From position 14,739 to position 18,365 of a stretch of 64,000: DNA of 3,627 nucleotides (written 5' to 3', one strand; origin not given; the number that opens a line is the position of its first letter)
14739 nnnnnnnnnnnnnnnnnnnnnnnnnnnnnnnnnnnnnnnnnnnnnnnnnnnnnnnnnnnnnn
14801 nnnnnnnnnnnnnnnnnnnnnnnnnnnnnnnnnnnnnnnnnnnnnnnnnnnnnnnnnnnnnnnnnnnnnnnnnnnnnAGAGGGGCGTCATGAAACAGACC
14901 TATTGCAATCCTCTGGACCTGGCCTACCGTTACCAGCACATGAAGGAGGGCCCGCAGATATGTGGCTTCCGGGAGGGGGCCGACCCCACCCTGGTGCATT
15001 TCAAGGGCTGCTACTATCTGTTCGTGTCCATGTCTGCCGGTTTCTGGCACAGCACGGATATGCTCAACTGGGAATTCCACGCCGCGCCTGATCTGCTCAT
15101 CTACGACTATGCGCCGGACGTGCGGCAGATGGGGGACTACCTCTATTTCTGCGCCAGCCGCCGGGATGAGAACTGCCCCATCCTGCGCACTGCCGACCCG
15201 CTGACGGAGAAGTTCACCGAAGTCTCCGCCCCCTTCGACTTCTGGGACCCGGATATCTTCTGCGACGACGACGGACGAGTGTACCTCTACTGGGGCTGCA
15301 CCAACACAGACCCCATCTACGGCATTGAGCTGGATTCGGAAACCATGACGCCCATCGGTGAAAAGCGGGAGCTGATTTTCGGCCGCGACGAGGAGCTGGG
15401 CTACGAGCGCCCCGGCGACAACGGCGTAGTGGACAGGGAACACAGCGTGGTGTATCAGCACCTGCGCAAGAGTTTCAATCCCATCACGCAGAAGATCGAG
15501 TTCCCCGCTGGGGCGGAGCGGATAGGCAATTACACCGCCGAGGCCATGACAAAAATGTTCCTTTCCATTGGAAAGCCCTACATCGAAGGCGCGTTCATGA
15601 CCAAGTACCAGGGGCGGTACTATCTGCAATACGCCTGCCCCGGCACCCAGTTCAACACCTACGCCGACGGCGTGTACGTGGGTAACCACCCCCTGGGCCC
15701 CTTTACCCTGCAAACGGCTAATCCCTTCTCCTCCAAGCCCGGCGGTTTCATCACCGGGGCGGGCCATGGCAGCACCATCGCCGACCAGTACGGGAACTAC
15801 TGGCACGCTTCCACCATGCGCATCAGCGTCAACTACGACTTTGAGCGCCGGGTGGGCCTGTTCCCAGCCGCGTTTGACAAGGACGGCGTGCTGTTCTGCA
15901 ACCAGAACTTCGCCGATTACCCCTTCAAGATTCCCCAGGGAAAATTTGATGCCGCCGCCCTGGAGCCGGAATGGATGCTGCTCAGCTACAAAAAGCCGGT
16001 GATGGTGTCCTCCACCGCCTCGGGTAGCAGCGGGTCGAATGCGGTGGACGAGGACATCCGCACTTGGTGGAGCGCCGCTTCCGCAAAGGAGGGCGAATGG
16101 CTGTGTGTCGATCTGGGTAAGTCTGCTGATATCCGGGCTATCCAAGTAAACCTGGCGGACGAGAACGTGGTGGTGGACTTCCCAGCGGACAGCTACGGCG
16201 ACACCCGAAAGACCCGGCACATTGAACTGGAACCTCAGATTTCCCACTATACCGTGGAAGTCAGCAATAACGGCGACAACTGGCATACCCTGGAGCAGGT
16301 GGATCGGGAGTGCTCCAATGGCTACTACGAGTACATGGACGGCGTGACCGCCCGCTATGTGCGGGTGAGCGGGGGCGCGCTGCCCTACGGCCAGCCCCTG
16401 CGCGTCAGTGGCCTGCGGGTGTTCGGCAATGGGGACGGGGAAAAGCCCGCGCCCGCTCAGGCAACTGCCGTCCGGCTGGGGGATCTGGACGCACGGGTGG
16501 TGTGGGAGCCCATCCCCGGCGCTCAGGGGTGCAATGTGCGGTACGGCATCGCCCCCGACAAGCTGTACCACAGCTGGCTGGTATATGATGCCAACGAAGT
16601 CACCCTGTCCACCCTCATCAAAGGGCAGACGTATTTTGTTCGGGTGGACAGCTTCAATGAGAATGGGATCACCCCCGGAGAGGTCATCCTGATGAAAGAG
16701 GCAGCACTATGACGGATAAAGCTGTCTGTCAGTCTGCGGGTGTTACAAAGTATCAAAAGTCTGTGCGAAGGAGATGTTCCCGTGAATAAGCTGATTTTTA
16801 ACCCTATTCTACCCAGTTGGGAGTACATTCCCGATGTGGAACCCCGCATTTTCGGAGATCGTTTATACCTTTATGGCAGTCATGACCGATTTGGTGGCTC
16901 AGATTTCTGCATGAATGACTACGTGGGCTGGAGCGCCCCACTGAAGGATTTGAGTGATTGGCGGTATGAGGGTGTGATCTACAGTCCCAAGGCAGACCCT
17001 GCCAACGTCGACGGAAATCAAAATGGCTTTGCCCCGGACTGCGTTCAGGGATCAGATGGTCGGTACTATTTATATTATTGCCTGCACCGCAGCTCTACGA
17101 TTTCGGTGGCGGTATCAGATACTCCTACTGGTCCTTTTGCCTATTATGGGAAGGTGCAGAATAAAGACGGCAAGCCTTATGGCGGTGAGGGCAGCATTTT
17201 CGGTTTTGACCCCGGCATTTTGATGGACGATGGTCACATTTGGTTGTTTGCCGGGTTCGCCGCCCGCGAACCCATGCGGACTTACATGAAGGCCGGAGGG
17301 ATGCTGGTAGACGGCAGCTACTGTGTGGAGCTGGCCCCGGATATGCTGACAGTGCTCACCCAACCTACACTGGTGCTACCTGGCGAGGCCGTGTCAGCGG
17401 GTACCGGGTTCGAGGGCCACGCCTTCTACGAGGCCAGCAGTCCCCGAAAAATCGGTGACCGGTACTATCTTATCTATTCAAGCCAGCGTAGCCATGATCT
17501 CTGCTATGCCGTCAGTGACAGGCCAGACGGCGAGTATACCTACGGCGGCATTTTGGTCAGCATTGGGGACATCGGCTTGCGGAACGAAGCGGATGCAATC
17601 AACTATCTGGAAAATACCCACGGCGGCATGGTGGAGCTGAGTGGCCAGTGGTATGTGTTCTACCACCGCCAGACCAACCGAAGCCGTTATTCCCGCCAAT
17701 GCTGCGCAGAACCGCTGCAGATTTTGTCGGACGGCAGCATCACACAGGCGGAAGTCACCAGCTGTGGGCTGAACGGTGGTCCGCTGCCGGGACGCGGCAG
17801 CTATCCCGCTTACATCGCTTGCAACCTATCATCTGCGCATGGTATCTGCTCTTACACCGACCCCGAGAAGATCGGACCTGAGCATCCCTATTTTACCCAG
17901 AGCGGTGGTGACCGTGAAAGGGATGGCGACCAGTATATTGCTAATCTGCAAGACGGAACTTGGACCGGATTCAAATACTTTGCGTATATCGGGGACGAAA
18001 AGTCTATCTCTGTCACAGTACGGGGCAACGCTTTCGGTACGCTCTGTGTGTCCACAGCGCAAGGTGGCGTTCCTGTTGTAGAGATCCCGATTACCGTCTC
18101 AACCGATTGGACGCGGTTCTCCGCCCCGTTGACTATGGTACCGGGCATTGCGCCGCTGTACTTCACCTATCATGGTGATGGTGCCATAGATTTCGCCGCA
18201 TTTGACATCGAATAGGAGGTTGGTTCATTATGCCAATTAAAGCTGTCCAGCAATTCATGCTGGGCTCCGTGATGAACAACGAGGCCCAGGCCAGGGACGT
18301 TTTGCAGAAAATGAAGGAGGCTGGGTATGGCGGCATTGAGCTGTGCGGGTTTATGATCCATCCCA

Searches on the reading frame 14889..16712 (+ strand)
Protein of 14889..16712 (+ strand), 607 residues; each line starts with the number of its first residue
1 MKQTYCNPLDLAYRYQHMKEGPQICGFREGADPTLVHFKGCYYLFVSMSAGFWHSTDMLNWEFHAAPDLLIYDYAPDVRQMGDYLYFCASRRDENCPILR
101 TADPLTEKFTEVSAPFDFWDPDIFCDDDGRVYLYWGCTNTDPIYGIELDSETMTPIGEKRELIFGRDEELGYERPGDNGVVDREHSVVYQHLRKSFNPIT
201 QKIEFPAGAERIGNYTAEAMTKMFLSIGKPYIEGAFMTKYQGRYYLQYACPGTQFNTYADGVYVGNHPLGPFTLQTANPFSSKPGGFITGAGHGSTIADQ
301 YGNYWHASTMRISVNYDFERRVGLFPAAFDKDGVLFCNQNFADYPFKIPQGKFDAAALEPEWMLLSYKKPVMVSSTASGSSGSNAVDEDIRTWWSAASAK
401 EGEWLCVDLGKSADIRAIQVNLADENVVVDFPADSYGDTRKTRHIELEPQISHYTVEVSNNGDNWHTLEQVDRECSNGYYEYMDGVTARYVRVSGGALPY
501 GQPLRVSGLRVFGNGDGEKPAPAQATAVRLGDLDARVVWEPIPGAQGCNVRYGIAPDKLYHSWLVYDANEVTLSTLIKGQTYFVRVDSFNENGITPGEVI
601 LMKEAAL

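Call 17: search_protein_families(library=pfam, proteins=[window:14889-16712:+], max_evalue=0.001)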
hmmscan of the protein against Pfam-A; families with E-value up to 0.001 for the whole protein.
window:14889-16712:+ (607 aa): 3 families
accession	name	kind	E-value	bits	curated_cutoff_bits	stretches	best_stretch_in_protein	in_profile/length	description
PF04616.20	Glyco_hydro_43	-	5.5e-25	88.7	32.2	2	30-167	10-174/288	Glycosyl hydrolases family 43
PF00754.31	F5_F8_type_C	-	3.2e-13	50.4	28.2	2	374-423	5-55/127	F5/8 type C domain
PF22633.2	F5_F8_type_C_2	-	2.6e-12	47.6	27.8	1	384-493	1-91/91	NedA-like, galactose-binding domain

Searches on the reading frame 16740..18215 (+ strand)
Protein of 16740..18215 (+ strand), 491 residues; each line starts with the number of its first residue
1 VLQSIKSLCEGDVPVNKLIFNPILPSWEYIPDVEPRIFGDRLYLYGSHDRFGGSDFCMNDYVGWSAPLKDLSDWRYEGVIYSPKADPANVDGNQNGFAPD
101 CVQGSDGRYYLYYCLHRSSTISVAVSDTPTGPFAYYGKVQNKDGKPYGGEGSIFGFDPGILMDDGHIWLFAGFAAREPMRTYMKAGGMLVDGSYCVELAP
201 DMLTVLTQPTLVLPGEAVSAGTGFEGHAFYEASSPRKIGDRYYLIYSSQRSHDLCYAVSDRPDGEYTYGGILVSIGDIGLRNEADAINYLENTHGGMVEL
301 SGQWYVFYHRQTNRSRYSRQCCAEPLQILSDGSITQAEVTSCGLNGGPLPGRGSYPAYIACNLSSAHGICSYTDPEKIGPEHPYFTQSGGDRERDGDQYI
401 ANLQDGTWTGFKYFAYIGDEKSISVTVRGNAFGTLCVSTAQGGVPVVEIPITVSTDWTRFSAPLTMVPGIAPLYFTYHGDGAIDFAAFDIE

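Call 17: search_protein_families(library=pfam, proteins=[window:16740-18215:+], max_evalue=0.001)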
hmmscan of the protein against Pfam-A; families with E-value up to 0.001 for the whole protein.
window:16740-18215:+ (491 aa): 1 family
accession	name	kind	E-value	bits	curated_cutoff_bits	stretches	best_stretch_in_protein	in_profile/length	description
PF04616.20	Glyco_hydro_43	-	2.1e-24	86.8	32.2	1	64-332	38-286/288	Glycosyl hydrolases family 43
